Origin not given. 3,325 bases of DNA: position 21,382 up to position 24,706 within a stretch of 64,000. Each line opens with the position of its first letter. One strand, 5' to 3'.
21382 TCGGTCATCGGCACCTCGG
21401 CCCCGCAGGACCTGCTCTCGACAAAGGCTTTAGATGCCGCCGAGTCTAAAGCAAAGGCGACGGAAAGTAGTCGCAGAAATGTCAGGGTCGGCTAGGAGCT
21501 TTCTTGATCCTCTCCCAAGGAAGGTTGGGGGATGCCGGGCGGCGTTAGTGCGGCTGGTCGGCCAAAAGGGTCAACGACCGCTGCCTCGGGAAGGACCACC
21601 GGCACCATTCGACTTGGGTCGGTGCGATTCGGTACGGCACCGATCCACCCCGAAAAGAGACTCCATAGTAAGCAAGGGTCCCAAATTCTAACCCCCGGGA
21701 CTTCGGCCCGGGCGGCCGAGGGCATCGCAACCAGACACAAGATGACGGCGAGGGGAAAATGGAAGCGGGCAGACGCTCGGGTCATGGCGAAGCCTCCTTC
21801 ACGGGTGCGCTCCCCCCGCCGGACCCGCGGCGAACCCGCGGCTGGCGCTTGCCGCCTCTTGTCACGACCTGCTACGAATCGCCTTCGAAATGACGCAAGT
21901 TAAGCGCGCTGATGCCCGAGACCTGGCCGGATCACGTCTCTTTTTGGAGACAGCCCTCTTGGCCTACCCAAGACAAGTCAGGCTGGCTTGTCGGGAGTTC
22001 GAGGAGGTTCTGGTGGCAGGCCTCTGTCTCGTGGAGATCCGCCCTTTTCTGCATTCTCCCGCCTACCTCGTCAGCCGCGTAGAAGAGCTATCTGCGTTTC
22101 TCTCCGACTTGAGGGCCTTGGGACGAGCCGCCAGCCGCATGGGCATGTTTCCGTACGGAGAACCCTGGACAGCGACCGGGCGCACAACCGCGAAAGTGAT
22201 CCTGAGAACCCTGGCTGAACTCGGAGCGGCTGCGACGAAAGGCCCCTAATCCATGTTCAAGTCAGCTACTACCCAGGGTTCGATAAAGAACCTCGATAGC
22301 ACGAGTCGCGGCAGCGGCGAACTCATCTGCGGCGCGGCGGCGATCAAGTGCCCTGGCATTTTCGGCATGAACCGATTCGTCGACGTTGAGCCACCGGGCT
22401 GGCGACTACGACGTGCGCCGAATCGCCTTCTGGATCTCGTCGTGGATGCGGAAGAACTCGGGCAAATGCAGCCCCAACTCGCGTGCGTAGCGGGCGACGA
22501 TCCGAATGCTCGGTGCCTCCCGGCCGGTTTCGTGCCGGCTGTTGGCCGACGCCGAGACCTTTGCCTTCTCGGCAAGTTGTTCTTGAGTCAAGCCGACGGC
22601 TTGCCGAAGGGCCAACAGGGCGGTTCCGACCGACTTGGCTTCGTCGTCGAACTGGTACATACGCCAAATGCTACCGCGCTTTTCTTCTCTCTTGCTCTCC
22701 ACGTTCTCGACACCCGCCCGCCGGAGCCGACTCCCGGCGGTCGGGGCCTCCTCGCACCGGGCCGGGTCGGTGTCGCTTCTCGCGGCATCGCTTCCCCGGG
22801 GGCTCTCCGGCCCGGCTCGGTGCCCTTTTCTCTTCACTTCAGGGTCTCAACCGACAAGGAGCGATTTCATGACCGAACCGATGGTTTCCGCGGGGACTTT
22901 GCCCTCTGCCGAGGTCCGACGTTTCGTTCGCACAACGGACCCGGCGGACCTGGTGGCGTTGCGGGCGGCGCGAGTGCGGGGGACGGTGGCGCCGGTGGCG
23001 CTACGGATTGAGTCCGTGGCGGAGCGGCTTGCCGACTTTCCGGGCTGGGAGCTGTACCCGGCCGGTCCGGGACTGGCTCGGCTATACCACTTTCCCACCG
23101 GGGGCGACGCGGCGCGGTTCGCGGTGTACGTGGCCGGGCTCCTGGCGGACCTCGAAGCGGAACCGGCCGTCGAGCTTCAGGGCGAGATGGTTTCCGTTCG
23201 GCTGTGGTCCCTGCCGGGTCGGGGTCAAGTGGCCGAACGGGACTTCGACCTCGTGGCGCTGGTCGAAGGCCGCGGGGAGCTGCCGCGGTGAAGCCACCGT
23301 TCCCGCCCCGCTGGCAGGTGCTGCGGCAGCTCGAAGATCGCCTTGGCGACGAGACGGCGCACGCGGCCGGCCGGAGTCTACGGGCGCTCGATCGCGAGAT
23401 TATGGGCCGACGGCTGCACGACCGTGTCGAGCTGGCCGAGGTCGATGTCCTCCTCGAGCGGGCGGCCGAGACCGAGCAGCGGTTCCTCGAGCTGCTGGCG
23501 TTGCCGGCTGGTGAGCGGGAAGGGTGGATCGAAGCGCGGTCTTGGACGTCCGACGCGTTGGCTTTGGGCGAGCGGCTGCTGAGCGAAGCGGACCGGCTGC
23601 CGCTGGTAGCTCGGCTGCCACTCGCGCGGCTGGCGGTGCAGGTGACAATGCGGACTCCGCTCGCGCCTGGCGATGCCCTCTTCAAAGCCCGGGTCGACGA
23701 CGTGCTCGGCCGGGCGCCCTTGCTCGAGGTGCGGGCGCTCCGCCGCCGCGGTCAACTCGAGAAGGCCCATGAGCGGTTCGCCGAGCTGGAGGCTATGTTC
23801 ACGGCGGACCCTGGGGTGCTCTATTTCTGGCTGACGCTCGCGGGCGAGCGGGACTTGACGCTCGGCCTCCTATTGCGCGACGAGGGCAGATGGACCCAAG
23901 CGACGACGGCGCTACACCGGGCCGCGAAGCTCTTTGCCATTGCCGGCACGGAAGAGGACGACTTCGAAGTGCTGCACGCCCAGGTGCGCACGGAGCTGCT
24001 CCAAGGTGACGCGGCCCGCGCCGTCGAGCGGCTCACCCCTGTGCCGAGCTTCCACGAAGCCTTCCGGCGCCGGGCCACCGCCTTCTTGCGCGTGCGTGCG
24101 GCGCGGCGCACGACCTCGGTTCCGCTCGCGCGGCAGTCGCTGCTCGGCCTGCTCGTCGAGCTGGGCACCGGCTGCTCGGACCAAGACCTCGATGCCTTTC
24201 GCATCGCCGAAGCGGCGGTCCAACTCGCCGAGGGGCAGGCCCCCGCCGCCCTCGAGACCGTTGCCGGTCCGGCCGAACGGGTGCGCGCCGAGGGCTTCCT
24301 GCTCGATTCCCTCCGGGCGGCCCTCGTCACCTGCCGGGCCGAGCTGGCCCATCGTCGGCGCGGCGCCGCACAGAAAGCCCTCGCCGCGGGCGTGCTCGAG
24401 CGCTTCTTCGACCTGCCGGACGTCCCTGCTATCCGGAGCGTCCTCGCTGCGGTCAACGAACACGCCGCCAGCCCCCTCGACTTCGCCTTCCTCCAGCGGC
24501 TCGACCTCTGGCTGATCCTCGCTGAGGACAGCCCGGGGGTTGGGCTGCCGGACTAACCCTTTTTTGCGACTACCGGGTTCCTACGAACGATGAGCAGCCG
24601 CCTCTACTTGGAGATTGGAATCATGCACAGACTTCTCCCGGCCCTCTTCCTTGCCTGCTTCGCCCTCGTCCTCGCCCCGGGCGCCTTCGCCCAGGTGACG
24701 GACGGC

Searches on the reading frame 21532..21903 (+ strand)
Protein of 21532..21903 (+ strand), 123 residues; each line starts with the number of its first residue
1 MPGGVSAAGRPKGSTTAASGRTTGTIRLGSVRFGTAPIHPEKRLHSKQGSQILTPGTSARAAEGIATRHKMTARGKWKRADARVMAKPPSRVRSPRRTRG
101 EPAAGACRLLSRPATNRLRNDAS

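Call 11: search_protein_families(library=pfam, proteins=[window:21532-21903:+], max_evalue=0.01)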
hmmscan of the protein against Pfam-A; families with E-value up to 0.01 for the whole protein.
window:21532-21903:+ (123 aa): 0 families

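Call 39: search_protein_families(library=pfam, proteins=[window:21532-21903:+], max_evalue=1)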
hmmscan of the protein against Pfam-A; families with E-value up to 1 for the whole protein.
window:21532-21903:+ (123 aa): 1 family
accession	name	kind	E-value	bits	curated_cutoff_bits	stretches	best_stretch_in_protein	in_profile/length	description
PF23976.1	DUF7302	-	0.054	14.3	24.9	1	70-102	21-51/61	Family of unknown function (DUF7302)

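Call 86: search_protein_families(library=ncbifam, proteins=[window:21532-21903:+], max_evalue=0.01)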
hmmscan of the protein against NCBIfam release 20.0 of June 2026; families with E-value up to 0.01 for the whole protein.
window:21532-21903:+ (123 aa): 0 families

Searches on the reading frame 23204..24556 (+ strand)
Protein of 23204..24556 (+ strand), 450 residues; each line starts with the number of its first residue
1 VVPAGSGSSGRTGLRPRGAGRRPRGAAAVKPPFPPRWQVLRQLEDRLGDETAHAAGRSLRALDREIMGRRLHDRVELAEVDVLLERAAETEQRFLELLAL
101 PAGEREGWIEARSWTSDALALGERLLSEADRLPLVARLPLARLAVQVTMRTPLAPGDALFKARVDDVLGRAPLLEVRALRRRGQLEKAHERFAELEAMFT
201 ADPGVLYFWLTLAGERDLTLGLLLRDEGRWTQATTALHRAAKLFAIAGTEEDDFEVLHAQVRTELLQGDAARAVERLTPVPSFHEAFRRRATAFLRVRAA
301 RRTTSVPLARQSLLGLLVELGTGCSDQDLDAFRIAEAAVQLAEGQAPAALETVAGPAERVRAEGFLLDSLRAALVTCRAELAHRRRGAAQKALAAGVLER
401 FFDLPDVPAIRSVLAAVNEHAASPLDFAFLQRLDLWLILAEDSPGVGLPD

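Call 7: search_protein_families(library=pfam, proteins=[window:23204-24556:+], max_evalue=0.01)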
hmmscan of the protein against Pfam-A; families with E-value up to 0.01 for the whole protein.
window:23204-24556:+ (450 aa): 0 families

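Call 86: search_protein_families(library=ncbifam, proteins=[window:23204-24556:+], max_evalue=0.01)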
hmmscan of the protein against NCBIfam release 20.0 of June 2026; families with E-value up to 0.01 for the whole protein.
window:23204-24556:+ (450 aa): 0 families
